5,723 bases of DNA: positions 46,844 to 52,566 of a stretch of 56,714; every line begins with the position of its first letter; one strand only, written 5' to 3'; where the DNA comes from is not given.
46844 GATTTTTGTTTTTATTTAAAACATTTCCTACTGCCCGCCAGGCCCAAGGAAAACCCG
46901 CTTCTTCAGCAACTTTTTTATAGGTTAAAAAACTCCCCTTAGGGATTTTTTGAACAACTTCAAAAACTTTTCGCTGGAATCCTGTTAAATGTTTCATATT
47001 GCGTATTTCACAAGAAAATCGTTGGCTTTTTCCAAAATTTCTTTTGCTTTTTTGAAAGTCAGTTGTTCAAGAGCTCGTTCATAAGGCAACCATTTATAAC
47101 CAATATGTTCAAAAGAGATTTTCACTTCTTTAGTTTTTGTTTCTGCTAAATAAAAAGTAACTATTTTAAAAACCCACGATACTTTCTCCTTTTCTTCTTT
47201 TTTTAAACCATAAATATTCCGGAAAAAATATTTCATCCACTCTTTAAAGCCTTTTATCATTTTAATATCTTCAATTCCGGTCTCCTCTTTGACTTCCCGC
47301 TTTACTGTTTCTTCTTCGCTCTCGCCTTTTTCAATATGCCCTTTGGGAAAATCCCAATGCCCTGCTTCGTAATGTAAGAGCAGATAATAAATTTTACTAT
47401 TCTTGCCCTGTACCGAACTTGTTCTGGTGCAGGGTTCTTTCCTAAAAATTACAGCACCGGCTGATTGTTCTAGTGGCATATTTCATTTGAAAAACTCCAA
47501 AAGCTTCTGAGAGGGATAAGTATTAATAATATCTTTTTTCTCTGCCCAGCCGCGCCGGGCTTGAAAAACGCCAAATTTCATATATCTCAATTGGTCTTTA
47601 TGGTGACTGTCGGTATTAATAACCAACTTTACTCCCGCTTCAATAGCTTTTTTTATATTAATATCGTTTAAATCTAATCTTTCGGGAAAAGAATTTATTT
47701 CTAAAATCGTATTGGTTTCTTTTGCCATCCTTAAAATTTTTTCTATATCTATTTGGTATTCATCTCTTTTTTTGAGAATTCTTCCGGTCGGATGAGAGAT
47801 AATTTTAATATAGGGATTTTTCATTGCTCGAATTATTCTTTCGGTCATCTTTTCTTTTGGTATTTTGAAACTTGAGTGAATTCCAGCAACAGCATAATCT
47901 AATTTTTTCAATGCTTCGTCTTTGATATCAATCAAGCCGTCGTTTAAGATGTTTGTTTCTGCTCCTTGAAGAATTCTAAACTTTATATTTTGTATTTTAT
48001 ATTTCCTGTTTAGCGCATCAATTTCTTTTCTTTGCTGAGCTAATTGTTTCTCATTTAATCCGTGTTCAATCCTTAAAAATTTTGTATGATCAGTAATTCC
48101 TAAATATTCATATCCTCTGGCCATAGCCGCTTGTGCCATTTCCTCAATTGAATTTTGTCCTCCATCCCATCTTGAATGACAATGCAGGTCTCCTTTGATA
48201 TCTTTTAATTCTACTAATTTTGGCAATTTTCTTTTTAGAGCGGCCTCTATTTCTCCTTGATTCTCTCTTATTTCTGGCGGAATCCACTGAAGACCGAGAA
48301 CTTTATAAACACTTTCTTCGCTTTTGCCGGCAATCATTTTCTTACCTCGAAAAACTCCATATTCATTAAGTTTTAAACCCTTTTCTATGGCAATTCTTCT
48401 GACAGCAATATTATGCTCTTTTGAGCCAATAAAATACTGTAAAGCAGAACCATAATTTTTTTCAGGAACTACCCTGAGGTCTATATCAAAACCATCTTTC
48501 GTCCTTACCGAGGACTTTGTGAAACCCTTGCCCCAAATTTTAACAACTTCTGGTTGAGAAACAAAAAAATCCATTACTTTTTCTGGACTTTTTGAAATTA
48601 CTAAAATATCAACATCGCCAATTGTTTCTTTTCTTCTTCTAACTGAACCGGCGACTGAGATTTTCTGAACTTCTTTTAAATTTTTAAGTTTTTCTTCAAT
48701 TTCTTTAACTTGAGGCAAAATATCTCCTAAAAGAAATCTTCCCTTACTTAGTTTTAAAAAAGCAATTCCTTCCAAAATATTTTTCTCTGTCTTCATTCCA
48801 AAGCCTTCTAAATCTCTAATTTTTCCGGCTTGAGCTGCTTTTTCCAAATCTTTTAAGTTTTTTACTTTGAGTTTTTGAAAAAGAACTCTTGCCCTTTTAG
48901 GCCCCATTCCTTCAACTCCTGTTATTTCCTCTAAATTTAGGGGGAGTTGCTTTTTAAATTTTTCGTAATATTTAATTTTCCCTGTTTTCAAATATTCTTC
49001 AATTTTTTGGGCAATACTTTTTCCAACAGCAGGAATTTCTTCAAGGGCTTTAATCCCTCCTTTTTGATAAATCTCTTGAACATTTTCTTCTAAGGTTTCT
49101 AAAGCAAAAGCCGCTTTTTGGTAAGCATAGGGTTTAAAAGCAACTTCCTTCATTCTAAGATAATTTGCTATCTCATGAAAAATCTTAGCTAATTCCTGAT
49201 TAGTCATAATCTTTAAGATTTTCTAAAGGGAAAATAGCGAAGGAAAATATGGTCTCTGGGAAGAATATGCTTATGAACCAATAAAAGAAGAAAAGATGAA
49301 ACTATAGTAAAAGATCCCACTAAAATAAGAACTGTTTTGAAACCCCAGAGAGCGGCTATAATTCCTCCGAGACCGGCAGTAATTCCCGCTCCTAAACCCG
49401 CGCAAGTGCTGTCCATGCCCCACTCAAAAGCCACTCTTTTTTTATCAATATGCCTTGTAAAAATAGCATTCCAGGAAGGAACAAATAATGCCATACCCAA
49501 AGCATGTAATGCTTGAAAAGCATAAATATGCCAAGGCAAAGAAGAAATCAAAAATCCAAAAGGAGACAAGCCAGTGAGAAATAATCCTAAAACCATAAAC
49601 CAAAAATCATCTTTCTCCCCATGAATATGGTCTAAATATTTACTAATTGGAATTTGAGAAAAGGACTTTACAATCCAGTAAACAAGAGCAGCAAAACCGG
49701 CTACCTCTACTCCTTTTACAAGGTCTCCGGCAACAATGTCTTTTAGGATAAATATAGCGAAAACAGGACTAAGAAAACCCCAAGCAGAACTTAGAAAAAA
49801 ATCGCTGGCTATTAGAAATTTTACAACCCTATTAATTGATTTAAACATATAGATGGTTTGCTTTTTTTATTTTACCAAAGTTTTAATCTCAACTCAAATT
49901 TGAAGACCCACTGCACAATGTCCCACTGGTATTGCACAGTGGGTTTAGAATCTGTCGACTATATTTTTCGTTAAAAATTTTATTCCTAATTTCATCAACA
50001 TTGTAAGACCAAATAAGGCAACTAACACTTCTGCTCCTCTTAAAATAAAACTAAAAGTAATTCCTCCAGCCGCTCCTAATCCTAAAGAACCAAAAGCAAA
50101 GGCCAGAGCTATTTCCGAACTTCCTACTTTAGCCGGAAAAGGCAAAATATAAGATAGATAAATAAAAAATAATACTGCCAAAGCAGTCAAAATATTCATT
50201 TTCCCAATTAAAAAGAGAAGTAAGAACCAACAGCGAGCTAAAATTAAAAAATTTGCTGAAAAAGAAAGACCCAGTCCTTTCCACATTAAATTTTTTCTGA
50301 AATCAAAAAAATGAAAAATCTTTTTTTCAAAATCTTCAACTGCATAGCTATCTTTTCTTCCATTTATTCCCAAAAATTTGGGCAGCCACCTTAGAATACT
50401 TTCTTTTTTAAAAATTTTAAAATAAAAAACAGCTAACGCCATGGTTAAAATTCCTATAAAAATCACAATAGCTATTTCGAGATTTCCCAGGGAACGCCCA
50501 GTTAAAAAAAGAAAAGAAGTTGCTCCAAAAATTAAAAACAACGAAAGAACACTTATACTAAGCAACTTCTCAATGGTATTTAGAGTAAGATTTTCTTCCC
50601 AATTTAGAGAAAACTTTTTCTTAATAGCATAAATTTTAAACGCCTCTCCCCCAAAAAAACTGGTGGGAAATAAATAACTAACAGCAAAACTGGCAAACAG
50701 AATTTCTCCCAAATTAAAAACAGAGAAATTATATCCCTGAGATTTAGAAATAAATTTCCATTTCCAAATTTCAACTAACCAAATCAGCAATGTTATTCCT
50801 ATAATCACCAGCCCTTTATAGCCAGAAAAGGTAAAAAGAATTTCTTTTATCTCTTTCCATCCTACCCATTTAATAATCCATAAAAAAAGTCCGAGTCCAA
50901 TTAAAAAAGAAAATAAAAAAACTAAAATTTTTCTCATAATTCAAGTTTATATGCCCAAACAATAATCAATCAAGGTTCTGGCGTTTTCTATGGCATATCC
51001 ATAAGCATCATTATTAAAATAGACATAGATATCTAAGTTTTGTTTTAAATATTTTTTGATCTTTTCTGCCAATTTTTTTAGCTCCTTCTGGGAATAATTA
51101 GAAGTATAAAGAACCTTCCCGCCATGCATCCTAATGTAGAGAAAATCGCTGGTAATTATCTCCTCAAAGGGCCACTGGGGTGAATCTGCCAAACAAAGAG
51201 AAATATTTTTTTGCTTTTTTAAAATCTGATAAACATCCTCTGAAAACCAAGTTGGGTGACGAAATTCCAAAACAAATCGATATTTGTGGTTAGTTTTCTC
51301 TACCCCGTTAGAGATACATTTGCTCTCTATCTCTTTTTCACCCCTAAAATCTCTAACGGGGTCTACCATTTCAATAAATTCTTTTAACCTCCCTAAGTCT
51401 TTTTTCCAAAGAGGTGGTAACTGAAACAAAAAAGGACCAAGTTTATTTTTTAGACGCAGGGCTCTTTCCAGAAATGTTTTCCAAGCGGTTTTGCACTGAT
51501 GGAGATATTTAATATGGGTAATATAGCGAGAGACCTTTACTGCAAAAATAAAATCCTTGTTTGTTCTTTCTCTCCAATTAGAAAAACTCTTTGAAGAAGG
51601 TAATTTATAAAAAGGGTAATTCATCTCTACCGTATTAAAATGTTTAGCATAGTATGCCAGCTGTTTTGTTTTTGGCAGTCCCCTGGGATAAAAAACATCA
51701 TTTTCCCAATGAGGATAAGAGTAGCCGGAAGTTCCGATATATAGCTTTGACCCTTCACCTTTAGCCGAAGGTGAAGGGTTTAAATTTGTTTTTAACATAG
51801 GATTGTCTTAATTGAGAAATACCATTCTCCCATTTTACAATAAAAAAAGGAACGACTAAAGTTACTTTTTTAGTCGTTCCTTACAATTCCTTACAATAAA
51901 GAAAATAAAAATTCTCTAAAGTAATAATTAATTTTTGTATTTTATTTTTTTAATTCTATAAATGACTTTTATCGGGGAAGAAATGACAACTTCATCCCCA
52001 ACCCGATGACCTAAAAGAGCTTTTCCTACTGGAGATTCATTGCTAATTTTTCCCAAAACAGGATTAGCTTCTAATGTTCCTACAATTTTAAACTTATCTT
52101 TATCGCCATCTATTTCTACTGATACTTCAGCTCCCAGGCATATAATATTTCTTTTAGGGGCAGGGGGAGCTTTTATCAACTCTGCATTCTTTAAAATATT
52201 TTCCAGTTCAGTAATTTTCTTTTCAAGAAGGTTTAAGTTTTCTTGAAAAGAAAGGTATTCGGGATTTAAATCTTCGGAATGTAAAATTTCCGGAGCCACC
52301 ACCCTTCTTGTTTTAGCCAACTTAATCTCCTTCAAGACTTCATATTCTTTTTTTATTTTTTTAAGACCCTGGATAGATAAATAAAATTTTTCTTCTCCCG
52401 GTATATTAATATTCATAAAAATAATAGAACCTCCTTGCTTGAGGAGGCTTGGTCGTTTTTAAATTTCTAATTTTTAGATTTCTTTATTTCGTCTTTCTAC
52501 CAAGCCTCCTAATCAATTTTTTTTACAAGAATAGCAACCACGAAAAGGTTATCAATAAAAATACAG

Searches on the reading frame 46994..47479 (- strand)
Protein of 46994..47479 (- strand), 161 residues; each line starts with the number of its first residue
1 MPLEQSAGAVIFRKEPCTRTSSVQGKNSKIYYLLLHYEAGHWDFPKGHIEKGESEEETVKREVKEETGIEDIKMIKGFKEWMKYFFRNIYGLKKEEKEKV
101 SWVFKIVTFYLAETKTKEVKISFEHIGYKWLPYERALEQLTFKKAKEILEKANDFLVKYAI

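Call 16: search_protein_families(library=pfam, proteins=[window:46994-47479:-], max_evalue=0.001)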
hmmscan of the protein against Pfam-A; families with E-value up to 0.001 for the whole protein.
window:46994-47479:- (161 aa): 1 family
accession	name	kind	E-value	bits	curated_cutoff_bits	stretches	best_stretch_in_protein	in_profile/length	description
PF00293.34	NUDIX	-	3.6e-17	63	21.1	1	37-148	26-130/134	NUDIX domain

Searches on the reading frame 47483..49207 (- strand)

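Call 16: search_protein_families(library=pfam, proteins=[window:47483-49207:-], max_evalue=0.001)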
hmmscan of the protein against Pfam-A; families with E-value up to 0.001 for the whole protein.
window:47483-49207:- (574 aa): 6 families
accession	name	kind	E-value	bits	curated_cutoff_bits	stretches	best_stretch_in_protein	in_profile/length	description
PF14791.11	DNA_pol_B_thumb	-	6.7e-24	84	25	1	255-315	1-63/63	DNA polymerase beta thumb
PF14716.13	HHH_8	-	5.7e-18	65.5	30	1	1-77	1-72/73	Helix-hairpin-helix domain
PF02811.25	PHP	-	2.5e-09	38.1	26.4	1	340-506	1-163/164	PHP domain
PF14520.12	HHH_5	-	6.4e-08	33.4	27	1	93-147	2-54/57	Helix-hairpin-helix domain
PF14792.12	DNA_pol_B_palm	-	7e-06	26.7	25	1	168-209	12-53/113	DNA polymerase beta palm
PF00633.29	HHH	-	0.00083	19.5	24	0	84-110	2-28/30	Helix-hairpin-helix motif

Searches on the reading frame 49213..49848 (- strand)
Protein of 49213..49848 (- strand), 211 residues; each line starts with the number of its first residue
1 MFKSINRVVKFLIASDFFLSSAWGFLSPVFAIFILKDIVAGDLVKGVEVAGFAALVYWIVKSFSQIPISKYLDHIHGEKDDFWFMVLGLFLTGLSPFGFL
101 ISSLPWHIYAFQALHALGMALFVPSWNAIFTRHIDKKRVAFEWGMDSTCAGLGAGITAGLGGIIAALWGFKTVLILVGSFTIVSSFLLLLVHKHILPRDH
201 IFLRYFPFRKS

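Call 16: search_protein_families(library=pfam, proteins=[window:49213-49848:-], max_evalue=0.001)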
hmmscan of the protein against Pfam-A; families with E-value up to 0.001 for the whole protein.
window:49213-49848:- (211 aa): 2 families
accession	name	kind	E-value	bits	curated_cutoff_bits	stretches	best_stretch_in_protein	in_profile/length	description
PF07690.21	MFS_1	-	2.4e-18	66.6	33.4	1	17-191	6-173/347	Major Facilitator Superfamily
PF05977.19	MFS_3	-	0.00028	19.9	27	1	86-176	87-174/524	Transmembrane secretion effector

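Call 62: search_protein_families(library=ncbifam, proteins=[window:49213-49848:-], max_evalue=0.001)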
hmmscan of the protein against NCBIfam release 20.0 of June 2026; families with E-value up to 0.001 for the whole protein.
window:49213-49848:- (211 aa): 5 families
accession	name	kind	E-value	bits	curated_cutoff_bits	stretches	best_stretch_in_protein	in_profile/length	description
TIGR00880.1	2_A_01_02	superfamily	1.4e-07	31.7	131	1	84-191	30-137/141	multidrug resistance protein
TIGR00881.1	2A0104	subfamily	9.6e-07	28.1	407.75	1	51-193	33-172/379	phosphoglycerate transporter protein PgtP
NF047396.1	MFS_flip_LtaA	equivalog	5.8e-05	22.3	450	1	53-183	249-378/394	lipoteichoic acid biosynthesis MFS flippase LtaA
NF007372.0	PRK09874.1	equivalog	0.00056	19.1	571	0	99-192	98-193/408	multidrug efflux MFS transporter MdtG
NF008661.1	PRK11663.1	subfamily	0.0007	18.7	564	1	33-189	51-202/439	MFS transporter family glucose-6-phosphate receptor UhpC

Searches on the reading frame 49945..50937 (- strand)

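Call 16: search_protein_families(library=pfam, proteins=[window:49945-50937:-], max_evalue=0.001)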
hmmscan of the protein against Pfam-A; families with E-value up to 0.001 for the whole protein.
window:49945-50937:- (330 aa): 1 family
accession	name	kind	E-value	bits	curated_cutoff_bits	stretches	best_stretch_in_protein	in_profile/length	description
PF03706.18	LPG_synthase_TM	-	9.3e-29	101.3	33.4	1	9-309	3-301/302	Lysylphosphatidylglycerol synthase TM region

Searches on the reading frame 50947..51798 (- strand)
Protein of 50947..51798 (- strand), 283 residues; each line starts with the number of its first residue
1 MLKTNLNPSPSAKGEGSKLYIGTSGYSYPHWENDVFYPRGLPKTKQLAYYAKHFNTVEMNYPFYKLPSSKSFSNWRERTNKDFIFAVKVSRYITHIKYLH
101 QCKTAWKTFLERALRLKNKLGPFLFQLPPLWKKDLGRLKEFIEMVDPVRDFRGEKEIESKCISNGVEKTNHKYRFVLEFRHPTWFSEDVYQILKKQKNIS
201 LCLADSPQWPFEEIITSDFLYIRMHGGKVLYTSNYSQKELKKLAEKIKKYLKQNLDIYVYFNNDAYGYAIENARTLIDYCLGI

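Call 16: search_protein_families(library=pfam, proteins=[window:50947-51798:-], max_evalue=0.001)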
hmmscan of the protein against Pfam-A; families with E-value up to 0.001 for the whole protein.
window:50947-51798:- (283 aa): 1 family
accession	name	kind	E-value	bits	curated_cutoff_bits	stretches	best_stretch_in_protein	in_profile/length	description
PF01904.24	DUF72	-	9.7e-70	235.4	25.3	1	37-277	1-215/217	Protein of unknown function DUF72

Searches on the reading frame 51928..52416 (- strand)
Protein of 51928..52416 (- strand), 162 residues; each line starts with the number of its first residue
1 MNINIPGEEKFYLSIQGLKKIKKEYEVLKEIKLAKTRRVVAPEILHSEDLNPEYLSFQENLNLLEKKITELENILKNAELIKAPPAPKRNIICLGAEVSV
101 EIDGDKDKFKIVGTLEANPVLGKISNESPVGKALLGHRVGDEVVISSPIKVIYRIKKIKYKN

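Call 16: search_protein_families(library=pfam, proteins=[window:51928-52416:-], max_evalue=0.001)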
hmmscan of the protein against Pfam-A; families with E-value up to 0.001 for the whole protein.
window:51928-52416:- (162 aa): 2 families
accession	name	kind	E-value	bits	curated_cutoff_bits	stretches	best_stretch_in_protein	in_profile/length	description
PF01272.25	GreA_GreB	-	4.5e-19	68.6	26.9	1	91-160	5-77/77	Transcription elongation factor, GreA/GreB, C-term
PF03449.20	GreA_GreB_N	-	4.1e-07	30.6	24.5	1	12-79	2-70/71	Transcription elongation factor, N-terminal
